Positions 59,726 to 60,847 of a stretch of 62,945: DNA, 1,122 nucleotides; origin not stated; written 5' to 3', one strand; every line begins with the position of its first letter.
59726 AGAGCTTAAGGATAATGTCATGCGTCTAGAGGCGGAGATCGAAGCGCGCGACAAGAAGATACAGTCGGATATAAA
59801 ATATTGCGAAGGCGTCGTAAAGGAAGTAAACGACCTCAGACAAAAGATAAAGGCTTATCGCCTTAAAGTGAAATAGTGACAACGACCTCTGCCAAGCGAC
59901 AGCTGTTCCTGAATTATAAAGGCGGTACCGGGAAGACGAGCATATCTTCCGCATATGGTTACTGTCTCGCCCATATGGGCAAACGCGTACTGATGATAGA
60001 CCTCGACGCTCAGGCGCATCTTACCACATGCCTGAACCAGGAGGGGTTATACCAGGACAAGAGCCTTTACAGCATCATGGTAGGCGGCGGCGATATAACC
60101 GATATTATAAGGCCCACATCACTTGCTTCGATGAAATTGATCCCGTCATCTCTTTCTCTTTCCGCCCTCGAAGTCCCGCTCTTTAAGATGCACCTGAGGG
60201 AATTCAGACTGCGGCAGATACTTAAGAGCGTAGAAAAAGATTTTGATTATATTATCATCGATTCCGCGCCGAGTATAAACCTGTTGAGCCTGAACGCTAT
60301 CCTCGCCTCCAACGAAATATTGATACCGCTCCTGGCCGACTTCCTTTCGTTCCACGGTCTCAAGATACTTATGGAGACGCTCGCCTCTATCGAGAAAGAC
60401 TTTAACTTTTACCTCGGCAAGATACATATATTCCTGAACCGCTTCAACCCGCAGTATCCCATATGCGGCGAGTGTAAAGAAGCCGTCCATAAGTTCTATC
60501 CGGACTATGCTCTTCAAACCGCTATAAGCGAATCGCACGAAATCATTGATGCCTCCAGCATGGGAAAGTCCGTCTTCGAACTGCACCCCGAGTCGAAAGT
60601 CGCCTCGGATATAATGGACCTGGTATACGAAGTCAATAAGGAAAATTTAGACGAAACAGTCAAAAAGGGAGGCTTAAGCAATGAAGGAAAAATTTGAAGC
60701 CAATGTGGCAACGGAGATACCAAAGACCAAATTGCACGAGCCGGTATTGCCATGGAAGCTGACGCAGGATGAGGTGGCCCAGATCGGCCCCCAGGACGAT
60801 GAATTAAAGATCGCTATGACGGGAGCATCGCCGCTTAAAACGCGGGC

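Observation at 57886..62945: Orphan ParA/MinD-type ATPase in a translationally coupled operon of coiled-coil, bitopic and TPR proteins: a candidate positioning or cytoskeletal system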

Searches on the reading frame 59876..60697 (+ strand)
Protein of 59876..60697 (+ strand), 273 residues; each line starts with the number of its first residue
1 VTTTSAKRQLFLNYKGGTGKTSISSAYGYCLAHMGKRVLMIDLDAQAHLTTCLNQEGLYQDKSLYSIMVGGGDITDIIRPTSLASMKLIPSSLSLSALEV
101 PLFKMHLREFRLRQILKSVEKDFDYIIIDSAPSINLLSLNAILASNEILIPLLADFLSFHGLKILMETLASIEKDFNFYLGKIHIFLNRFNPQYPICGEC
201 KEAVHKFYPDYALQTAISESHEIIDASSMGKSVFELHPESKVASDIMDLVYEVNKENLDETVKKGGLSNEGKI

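Call 6: search_protein_families(library=pfam, proteins=[window:59876-60697:+], max_evalue=0.1)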
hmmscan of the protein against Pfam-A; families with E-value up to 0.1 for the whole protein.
window:59876-60697:+ (273 aa): 7 families
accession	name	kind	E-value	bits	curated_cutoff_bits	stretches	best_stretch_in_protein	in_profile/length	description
PF13614.12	AAA_31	-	3.1e-45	154.7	27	1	11-177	6-172/177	AAA domain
PF01656.29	CbiA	-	2.8e-14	53.6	25.4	1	12-232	4-124/125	CobQ/CobB/MinD/ParA nucleotide binding domain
PF02374.21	ArsA_ATPase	-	9.2e-10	38.6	24.3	1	8-56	2-50/305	Anion-transporting ATPase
PF06564.18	CBP_BcsQ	-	1.8e-06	28.1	21.3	1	15-131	10-124/234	Cellulose biosynthesis protein BcsQ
PF09140.17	MipZ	-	2.4e-06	27.5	20.7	1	11-47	5-41/262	ATPase MipZ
PF10609.15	ParA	-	4.1e-05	23.6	27.1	1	14-134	11-123/246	NUBPL iron-transfer P-loop NTPase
PF00142.24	Fer4_NifH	-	0.00085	19.3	25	1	11-53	4-46/271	4Fe-4S iron sulfur cluster binding proteins, NifH/frxC family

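Call 7: search_protein_families(library=ncbifam, proteins=[window:59876-60697:+], max_evalue=0.1)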
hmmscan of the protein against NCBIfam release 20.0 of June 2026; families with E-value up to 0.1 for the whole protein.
window:59876-60697:+ (273 aa): 29 families (the best 25 are shown)
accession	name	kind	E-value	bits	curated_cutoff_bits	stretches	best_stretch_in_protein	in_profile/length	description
TIGR03453.1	partition_RepA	equivalog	1.7e-27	96.2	348.45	1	12-256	110-376/387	plasmid partitioning protein RepA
NF041546.1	ParA_partition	equivalog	9.4e-23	80.8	180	2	106-251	60-202/203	ParA family partition ATPase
TIGR01969.1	minD_arch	subfamily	5.5e-22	78.2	201.75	1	15-263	9-240/251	cell division ATPase MinD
NF010443.0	PRK13869.1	subfamily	1.6e-16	60.1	446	1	12-243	127-377/405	plasmid-partitioning protein RepA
TIGR03371.1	cellulose_yhjQ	equivalog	7.6e-15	55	157.85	1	14-249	9-237/246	cellulose biosynthesis protein BcsQ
NF010259.0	PRK13705.1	equivalog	5.7e-13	48.6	725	1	14-190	114-304/388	plasmid-partitioning protein SopA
TIGR01968.1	minD_bact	equivalog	1.8e-12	47.2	212.9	1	15-250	10-233/261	septum site-determining protein MinD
TIGR01007.1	eps_fam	subfamily_domain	3.2e-11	43.1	108.05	1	13-145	24-149/204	polysaccharide biosynthesis tyrosine autokinase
NF041283.1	PrgP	equivalog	1.1e-10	41.4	400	1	13-176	9-178/297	ParA superfamily DNA segregation protein PrgP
TIGR00345.1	GET3_arsA_TRC40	subfamily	4.2e-10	39.6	135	1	12-56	2-46/299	TRC40/GET3/ArsA family transport-energizing ATPase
NF008568.0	PRK11519.1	equivalog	6.4e-09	34.5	1068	1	17-136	537-649/720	tyrosine-protein kinase Wzc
NF047398.1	AAA_KGGVGR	domain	2.9e-08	34.2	90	1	7-47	3-43/190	KGGVGR-motif variant AAA ATPase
TIGR04291.1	arsen_driv_ArsA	equivalog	5.9e-08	31.9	650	1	9-56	5-52/565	arsenical pump-driving ATPase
NF053622.1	ATPseBagAMYCTU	equivalog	6.8e-06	25.7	400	1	8-62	8-62/325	ATPase BagA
TIGR03018.1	pepcterm_TyrKin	hypoth_equivalog_domain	1e-05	25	230.65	1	17-136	46-162/207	XrtA-associated tyrosine autokinase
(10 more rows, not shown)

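Call 9: find_homologous_proteins(query=window:59876-60697:+)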
Query window:59876-60697:+ (273 aa): 608 proteins with E <= 0.001 among 1529 candidates; the best 120 are listed.
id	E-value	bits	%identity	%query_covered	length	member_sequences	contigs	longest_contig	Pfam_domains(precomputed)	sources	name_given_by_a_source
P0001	1.6e-174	597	100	100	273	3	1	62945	PF01656.30,PF13614.13,PF09140.18,PF06564.19,PF02374.22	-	-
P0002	5.5e-155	533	89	100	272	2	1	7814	PF01656.30,PF13614.13,PF09140.18,PF06564.19,PF02374.22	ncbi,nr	ncbi:MAG: AAA family ATPase [Candidatus Omnitrophica bacterium]|nr:AAA family ATPase [Candidatus Omn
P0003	8.3e-141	486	84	97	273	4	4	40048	PF01656.30,PF13614.13,PF09140.18,PF06564.19,PF02374.22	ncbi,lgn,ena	-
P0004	3.1e-139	481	85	93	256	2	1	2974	PF01656.30,PF13614.13,PF09140.18,PF06564.19,PF02374.22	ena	-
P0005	3.2e-139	481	87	91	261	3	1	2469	PF01656.30,PF13614.13,PF09140.18,PF06564.19,PF02374.22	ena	-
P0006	8.7e-139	480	84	92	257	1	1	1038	PF01656.30,PF13614.13,PF09140.18,PF06564.19,PF02374.22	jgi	-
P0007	8.1e-138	477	85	93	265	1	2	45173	PF10609.16,PF01656.30,PF13614.13,PF09140.18,PF06564.19,PF02374.22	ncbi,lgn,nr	ncbi:MAG: AAA family ATPase [Candidatus Omnitrophica bacterium]|nr:AAA family ATPase [Candidatus Omn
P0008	1.9e-137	475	86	91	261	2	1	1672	PF01656.30,PF13614.13,PF09140.18,PF06564.19,PF02374.22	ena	-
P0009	9.7e-137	473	84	94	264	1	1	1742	PF01656.30,PF13614.13,PF09140.18,PF06564.19,PF02374.22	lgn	-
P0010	2.7e-136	472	81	96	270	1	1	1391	PF01656.30,PF13614.13,PF09140.18,PF06564.19,PF02374.22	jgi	jgi:chromosome partitioning protein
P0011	6.0e-136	470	84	93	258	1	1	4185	PF10609.16,PF01656.30,PF13614.13,PF09140.18,PF06564.19,PF02374.22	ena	-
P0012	9.1e-135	467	85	91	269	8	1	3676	PF01656.30,PF13614.13,PF09140.18,PF06564.19,PF02374.22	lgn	-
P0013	2.2e-134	465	83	95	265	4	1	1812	PF10609.16,PF01656.30,PF13614.13,PF09140.18,PF06564.19,PF02374.22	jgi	jgi:chromosome partitioning protein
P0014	1.3e-133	463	82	96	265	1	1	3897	PF01656.30,PF13614.13,PF09140.18,PF06564.19,PF02374.22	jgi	jgi:chromosome partitioning protein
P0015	1.7e-133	462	82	93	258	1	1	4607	PF01656.30,PF13614.13,PF09140.18,PF06564.19,PF02374.22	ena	-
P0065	2.1e-114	400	71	91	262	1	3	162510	PF10609.16,PF01656.30,PF13614.13,PF09140.18,PF06564.19,PF02374.22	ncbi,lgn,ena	-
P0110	5.0e-110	386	70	91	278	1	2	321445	PF10609.16,PF01656.30,PF13614.13,PF09140.18,PF06564.19,PF02374.22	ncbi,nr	ncbi:MAG: ParA family protein [Candidatus Omnitrophica bacterium]|nr:ParA family protein [Candidatus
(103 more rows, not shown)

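Call 10: find_encoding_contigs(protein=window:59876-60697:+, flank=10000)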
Protein window:59876-60697:+ (273 aa): no gene with exactly this product is on record in the collection.

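Call 11: find_encoding_contigs(protein=P0110, flank=10000, max_places=2)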
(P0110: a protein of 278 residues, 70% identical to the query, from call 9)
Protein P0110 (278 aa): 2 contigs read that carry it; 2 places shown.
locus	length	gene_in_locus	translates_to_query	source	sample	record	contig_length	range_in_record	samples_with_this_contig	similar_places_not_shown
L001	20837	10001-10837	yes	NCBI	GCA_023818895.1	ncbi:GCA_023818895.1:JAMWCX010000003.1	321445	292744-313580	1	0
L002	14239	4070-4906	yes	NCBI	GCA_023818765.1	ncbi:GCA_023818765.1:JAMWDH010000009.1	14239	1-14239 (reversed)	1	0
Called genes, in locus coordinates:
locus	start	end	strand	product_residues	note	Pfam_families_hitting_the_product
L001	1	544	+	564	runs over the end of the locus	PF00749:tRNA-synt_1c, PF03950:tRNA-synt_1c_C, PF20974:tRNA-synt_1c_C2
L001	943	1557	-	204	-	PF09335:VTT_dom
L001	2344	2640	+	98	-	PF13411:MerR_1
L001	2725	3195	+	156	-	PF00011:HSP20, PF27746:Small_heat_shock_put (weak), PF17886:ArsA_HSP20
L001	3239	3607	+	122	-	PF00011:HSP20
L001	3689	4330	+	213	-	PF00011:HSP20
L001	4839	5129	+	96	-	PF00166:Cpn10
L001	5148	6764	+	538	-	PF00118:Cpn60_TCP1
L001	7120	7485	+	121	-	-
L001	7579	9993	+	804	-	-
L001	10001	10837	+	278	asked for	PF01656:CbiA, PF02374:ArsA_ATPase, PF06564:CBP_BcsQ, PF09140:MipZ (weak), PF10609:ParA (faint), PF13614:AAA_31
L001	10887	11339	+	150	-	-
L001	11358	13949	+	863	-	-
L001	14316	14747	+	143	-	PF03330:DPBB_1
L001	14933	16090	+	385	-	PF00480:ROK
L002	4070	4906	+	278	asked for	PF01656:CbiA, PF02374:ArsA_ATPase, PF06564:CBP_BcsQ, PF09140:MipZ (weak), PF10609:ParA (faint), PF13614:AAA_31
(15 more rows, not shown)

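Call 12: find_encoding_contigs(protein=P0007, flank=10000, max_places=2)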
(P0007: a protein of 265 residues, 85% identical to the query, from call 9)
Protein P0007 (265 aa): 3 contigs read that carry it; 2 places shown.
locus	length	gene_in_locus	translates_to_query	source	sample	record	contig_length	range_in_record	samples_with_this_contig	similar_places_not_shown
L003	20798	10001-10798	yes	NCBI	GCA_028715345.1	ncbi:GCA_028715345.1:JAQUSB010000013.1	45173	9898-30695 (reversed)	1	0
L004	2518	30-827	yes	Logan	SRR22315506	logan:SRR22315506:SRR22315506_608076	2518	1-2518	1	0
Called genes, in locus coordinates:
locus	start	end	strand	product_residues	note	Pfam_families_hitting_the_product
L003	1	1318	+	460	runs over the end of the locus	PF02040:ArsB (weak), PF03600:CitMHS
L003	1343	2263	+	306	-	PF13354:Beta-lactamase2, PF00768:Peptidase_S11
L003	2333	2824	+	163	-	PF09835:DUF2062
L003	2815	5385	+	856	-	PF00690:Cation_ATPase_N, PF00122:E1-E2_ATPase, PF00702:Hydrolase, PF13246:Cation_ATPase, PF08282:Hydrolase_3 (faint), PF00689:Cation_ATPase_C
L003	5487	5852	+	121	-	-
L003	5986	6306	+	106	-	PF01588:tRNA_bind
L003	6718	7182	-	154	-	PF04773:FecR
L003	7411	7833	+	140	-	PF03330:DPBB_1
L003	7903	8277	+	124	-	-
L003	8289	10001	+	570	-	-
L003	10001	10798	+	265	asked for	PF02374:ArsA_ATPase (weak), PF06564:CBP_BcsQ, PF09140:MipZ (faint), PF10609:ParA (faint), PF13614:AAA_31, PF01656:CbiA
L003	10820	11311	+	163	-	-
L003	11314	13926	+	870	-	-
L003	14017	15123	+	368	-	PF00480:ROK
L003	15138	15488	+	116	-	-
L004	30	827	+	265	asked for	PF02374:ArsA_ATPase (weak), PF06564:CBP_BcsQ, PF09140:MipZ (faint), PF10609:ParA (faint), PF13614:AAA_31, PF01656:CbiA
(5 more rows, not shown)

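Call 13: find_encoding_contigs(protein=P0065, flank=10000, max_places=2)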
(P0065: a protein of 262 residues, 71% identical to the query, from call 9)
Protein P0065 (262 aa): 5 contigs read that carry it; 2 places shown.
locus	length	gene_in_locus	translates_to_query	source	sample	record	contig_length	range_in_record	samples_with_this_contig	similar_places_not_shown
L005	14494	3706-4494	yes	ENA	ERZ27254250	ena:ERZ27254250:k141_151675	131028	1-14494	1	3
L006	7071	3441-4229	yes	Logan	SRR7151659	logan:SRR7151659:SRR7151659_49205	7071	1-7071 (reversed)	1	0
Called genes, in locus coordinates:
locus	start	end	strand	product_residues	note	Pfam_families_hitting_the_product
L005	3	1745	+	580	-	?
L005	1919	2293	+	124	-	PF16331:TolA_bind_tri (faint)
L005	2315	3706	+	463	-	-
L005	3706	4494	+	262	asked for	PF01656:CbiA, PF02374:ArsA_ATPase, PF06564:CBP_BcsQ, PF09140:MipZ (faint), PF10609:ParA (faint), PF13614:AAA_31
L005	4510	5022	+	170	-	-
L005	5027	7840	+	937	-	-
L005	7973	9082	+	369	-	PF00480:ROK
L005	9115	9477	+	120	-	-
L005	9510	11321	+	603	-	PF02321:OEP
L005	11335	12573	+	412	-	PF25954:Beta-barrel_RND_2, PF25990:Beta-barrel_YknX (weak), PF25989:YknX_C (faint)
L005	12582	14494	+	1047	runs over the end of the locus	PF00873:ACR_tran, PF03176:MMPL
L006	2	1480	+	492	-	?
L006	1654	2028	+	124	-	PF16331:TolA_bind_tri (faint)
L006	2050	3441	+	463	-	-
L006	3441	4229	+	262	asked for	PF01656:CbiA, PF02374:ArsA_ATPase, PF06564:CBP_BcsQ, PF09140:MipZ (faint), PF10609:ParA (faint), PF13614:AAA_31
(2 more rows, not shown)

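Call 16: search_solved_structures(query=window:59876-60697:+, max_evalue=0.00001)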
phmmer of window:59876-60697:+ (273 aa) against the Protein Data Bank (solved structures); distinct sequences matched with E-value up to 0.00001: 33.
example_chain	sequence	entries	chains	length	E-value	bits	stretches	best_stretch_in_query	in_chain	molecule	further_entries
8ray_B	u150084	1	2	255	1.4e-29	107.1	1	12-252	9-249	ParA family protein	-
6iub_A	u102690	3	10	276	1.3e-25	94.2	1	12-206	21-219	SpoOJ regulator (Soj)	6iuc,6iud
8jmj_A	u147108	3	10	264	1.6e-24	90.6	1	12-206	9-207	SpoOJ regulator (Soj)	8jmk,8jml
5if9_A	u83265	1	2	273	4.1e-23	86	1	12-177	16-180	Cobyrinic Acid a,c-diamide synthase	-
4pfs_A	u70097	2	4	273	4.1e-23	86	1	12-177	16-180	Cobyrinic Acid a,c-diamide synthase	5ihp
1wcv_1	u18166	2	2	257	9.7e-21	78.2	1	6-250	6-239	SEGREGATION PROTEIN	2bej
2bek_A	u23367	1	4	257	1.3e-19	74.6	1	6-250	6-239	SEGREGATION PROTEIN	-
2oze_A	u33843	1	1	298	8.5e-15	58.7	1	13-184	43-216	Orf delta'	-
3k9g_A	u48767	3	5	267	2.9e-12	50.5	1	12-187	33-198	PF-32 protein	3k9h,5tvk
6non_A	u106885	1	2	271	5.3e-12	49.6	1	10-179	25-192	Cobyrinic acid ac-diamide synthase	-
6noo_A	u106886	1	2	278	5.6e-12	49.5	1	10-179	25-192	Maintenance of carboxysome positioning A protein, MCDA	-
1ion_A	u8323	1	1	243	3.4e-11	46.9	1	12-255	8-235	PROBABLE CELL DIVISION INHIBITOR MIND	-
6nop_B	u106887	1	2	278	7.4e-11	45.8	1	10-179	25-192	Cobyrinic acid ac-diamide synthase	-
1g3q_A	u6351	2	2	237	8.3e-11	45.7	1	12-251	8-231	CELL DIVISION INHIBITOR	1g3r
5u1j_B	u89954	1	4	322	9.6e-10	42.2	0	9-55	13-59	Uncharacterized protein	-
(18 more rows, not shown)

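Call 18: search_solved_structures(query=window:59876-60697:+, max_evalue=1e-20, show_alignments=3)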
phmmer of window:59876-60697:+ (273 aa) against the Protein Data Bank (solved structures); distinct sequences matched with E-value up to 1e-20: 6.
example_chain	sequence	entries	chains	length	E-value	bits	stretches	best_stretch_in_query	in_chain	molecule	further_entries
8ray_B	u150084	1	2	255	1.4e-29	107.1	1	12-252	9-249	ParA family protein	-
6iub_A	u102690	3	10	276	1.3e-25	94.2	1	12-206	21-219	SpoOJ regulator (Soj)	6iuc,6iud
8jmj_A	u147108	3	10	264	1.6e-24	90.6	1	12-206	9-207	SpoOJ regulator (Soj)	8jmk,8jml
5if9_A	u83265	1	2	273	4.1e-23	86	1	12-177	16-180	Cobyrinic Acid a,c-diamide synthase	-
4pfs_A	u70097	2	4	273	4.1e-23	86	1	12-177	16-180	Cobyrinic Acid a,c-diamide synthase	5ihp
1wcv_1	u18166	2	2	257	9.7e-21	78.2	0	6-250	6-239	SEGREGATION PROTEIN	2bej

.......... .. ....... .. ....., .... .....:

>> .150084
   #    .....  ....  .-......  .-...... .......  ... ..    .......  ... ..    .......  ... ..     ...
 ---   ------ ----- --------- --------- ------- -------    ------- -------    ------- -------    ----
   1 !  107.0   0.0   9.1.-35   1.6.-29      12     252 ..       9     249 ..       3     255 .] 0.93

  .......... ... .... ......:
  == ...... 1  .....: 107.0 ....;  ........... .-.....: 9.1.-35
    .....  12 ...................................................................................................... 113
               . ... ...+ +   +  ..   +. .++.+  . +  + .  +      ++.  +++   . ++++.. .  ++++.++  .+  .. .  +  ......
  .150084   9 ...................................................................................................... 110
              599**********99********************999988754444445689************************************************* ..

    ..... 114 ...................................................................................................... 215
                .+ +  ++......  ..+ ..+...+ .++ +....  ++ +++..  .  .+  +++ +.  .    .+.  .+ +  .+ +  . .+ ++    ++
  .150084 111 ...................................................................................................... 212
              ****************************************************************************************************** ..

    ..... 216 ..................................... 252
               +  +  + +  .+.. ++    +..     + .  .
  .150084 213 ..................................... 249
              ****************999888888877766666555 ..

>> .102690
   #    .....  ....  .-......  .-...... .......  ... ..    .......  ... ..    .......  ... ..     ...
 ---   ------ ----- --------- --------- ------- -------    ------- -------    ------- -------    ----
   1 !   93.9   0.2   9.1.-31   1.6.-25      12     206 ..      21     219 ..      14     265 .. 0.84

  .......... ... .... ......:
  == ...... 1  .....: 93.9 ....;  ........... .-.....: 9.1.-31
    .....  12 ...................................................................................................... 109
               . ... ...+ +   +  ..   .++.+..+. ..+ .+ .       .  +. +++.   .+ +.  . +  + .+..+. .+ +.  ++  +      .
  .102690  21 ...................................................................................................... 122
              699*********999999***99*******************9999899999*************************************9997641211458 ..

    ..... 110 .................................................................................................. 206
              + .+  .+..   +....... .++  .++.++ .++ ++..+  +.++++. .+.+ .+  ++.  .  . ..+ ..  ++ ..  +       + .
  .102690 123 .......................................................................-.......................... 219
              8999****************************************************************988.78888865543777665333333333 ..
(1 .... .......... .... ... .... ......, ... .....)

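Call 20: find_related_loci(query=window:59876-60697:+, collection=genome_contigs, flank=10000)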
Query window:59876-60697:+ (273 aa) in genome_contigs; peptide patterns used: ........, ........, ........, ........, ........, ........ (x = any residue, [..] = any of these).
142 stretches matched a pattern; 39 encode a relative of the query (tblastn E <= 1e-3); 39 distinct loci.
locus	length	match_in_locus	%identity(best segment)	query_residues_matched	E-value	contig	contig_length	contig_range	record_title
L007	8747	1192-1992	83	1-266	2e-149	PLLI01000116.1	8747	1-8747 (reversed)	MAG: Candidatus Omnitrophota bacterium isolate fen_1322 73.20120800_E3X.45_contig_34716, whole genome shotgun sequence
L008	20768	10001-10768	85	1-255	7e-146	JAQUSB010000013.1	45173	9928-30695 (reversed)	MAG: Candidatus Omnitrophota bacterium isolate STD1_87 NODE_1572_length_45173_cov_4.673112_Sandtown_D1, whole genome sho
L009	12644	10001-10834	79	1-273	2e-143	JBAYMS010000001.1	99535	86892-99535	MAG: Candidatus Omnitrophota bacterium isolate SO_2016_LW1_45 scaffold00088_LW64-88_2016, whole genome shotgun sequence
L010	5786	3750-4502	75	4-254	6e-131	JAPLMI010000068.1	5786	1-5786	MAG: Candidatus Omnitrophota bacterium isolate LacPavin_0920_SED5_MAG_49_9 LacPavin_0920_SED5_scaffold_347138, whole gen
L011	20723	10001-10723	34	13-253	9e-44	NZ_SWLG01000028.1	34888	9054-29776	Pseudalkalibacillus caeni strain HB172195 Contig_28, whole genome shotgun sequence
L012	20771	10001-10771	32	1-257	3e-39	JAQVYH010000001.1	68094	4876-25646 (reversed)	MAG: Eubacteriales bacterium isolate STF2_145 NODE_708_length_68094_cov_4.277914_Sandtown_F2, whole genome shotgun seque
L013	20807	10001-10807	29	11-269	8e-38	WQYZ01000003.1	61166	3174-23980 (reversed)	MAG: Oscillospiraceae bacterium isolate Emb289P4bin38 Ga0123357_10000154, whole genome shotgun sequence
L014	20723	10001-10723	33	13-253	1e-41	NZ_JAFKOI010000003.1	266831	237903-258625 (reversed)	Bacillus sp. NTK071 NODE_3_length_266831_cov_50.826586, whole genome shotgun sequence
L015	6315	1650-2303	32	13-230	7e-35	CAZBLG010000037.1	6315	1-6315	MAG TPA_asm: uncultured Candidatus Saccharibacteria bacterium isolate SRP220891_co3_243 genome assembly, contig: NODE_23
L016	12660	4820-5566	31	13-258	1e-34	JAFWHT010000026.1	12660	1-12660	Candidatus Saccharibacteria bacterium isolate RGIG5751 Sheep_Ileum-2__c114738, whole genome shotgun sequence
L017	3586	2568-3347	28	13-268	4e-31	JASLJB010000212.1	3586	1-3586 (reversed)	MAG: Acinetobacter sp. isolate UTK.bins.37 k141_27461914, whole genome shotgun sequence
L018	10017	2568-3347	28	13-268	3e-31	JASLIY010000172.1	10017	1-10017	MAG: Acinetobacter sp. isolate UTK.bins.23 k141_8635626, whole genome shotgun sequence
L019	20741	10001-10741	30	13-259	8e-30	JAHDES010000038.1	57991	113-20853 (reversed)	MAG: Saprospiraceae bacterium isolate MAG-187 RZ_1453, whole genome shotgun sequence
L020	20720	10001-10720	29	13-253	1e-29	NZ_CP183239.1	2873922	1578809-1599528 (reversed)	Acinetobacter sp. A2 chromosome, complete genome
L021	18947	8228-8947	29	13-253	6e-30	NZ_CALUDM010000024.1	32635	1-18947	MAG: uncultured Acinetobacter sp. isolate 5CGfzC36mg_bin.4.MAG NODE_491_length_32635_cov_20.813198, whole genome shotgun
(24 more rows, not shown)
